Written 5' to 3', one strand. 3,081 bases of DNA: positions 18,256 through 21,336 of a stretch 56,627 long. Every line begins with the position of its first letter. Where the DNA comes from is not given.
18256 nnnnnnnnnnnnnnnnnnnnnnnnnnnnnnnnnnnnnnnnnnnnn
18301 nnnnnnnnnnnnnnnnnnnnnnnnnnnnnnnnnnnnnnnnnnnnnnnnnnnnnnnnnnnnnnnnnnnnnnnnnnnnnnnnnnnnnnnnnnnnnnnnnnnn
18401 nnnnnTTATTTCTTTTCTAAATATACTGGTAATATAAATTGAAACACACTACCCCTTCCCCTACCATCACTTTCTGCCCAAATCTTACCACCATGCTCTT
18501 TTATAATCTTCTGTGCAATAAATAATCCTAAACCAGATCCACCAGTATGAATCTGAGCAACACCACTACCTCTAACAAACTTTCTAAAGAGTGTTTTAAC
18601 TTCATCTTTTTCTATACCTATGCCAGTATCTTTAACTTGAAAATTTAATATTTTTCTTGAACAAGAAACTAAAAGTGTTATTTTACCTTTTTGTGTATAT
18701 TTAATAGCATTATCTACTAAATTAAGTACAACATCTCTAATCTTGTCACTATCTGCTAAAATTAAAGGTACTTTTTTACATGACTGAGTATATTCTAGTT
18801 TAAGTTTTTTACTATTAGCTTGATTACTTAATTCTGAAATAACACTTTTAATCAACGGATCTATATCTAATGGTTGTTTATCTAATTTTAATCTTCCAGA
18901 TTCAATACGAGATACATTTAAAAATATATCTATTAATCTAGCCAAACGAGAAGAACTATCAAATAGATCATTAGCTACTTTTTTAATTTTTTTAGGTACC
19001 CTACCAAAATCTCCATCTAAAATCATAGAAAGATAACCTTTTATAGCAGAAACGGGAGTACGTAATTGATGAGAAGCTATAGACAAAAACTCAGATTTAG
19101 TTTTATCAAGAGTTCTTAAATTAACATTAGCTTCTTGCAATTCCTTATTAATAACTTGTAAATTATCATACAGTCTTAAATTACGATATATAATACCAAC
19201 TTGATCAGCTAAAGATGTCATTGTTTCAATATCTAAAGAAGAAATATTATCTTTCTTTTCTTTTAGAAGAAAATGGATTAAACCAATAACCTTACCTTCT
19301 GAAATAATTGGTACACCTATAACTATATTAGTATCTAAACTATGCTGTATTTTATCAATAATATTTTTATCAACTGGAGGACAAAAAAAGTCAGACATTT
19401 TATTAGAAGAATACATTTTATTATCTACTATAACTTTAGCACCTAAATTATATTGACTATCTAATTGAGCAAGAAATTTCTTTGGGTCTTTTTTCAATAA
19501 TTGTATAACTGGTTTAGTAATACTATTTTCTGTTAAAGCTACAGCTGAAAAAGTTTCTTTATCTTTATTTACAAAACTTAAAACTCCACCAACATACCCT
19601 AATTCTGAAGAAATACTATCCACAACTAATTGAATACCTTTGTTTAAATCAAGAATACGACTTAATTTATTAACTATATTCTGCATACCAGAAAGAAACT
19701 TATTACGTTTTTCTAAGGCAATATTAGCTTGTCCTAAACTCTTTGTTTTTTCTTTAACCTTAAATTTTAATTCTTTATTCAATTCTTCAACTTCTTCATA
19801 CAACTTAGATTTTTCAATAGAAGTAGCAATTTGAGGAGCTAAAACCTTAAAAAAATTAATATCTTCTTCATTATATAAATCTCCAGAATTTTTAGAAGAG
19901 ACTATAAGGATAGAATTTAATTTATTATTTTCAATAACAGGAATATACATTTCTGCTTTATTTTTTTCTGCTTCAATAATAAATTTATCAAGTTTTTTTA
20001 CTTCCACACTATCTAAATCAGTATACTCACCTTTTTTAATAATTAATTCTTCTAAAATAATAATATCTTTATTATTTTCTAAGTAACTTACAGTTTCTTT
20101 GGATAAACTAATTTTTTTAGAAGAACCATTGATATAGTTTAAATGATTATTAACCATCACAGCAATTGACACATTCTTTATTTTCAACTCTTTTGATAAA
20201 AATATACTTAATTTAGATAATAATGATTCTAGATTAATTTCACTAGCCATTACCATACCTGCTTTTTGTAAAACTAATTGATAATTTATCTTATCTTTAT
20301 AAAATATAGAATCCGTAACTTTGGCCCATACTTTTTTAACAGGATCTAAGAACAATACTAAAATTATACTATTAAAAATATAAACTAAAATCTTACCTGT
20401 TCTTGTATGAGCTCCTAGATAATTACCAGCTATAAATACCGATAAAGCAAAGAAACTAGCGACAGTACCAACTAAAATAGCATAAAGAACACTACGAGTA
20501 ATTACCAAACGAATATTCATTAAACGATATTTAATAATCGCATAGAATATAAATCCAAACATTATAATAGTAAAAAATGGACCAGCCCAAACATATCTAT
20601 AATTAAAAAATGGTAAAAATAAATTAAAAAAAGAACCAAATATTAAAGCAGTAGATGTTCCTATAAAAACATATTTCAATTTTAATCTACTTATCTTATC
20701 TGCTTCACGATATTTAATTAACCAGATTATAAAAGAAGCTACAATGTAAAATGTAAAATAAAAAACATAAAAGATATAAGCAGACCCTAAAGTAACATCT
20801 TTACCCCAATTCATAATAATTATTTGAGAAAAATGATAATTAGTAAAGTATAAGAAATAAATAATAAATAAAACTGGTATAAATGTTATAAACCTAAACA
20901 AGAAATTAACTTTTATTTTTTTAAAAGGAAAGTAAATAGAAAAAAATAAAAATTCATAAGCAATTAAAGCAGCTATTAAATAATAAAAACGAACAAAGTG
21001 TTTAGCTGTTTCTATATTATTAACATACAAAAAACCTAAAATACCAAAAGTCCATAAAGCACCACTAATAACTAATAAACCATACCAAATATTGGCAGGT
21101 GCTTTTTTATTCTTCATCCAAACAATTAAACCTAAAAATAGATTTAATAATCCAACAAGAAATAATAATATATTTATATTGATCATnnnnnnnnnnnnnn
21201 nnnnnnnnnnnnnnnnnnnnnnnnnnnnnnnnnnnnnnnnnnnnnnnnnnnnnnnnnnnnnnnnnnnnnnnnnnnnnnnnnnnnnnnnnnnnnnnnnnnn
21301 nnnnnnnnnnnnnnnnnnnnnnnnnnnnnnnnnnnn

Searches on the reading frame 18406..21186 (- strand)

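Call 12: search_protein_families(library=ncbifam, proteins=[window:18406-21186:-], max_evalue=0.00001)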
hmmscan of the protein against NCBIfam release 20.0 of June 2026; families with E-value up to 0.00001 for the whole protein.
window:18406-21186:- (926 aa): 64 families (the best 25 are shown)
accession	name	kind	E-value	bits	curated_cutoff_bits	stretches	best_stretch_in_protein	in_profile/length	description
NF046044.1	PnpS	equivalog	3.5e-51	174.4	400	1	689-920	162-390/390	two-component system histidine kinase PnpS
TIGR02956.1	TMAO_torS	equivalog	1.2e-48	165.9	676.5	1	680-921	447-682/967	TMAO reductase system sensor histidine kinase/response regulator TorS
TIGR02966.1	phoR_proteo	equivalog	2.2e-47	161.7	334.2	1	689-919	106-333/333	phosphate regulon sensor histidine kinase PhoR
NF033092.0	HK_WalK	equivalog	1.5e-43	149.3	725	1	692-921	367-594/594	cell wall metabolism sensor histidine kinase WalK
NF038297.2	hybrid_HK_HrmK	equivalog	6.9e-43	147.2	725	1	645-923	183-459/607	hybrid histidine kinase/response regulator HrmK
NF041880.1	EPS_EpsF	equivalog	7.7e-42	143.4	900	1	686-920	263-492/492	response regulator EpsF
NF006800.0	PRK09303.1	equivalog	1.2e-41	142.9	342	1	648-924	106-380/383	histidine kinase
NF047874.1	MASE3_PAS_HK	subfamily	5.7e-41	141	560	1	655-923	360-627/655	MASE3 domain-containing sensor histidine kinase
NF011874.0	PRK15347.1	equivalog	7.5e-41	140.1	852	1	658-921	361-614/921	two component system sensor kinase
NF041735.1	hist_kin_RppB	equivalog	6.1e-38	130.7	400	1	699-920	218-438/438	two-component system sensor histidine kinase RppB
NF008099.0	PRK10841.1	equivalog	6.5e-38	130.1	920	1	681-924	454-693/949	two-component system sensor histidine kinase RcsC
NF008318.0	PRK11107.1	equivalog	8.9e-38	129.9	890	1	674-924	270-521/920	two-component sensor histidine kinase BarA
NF008302.0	PRK11091.1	equivalog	1.7e-36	125.7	838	1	689-922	275-506/779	aerobic respiration two-component sensor histidine kinase ArcB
NF041832.1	near_NosP_CTERM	subfamily_domain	3.1e-36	125.2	400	1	695-922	5-226/370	NahK/ErcS family hybrid sensor histidine kinase/response regulator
NF040691.1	MtrAB_MtrB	equivalog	8e-36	124.1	450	1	679-921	253-492/507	MtrAB system histidine kinase MtrB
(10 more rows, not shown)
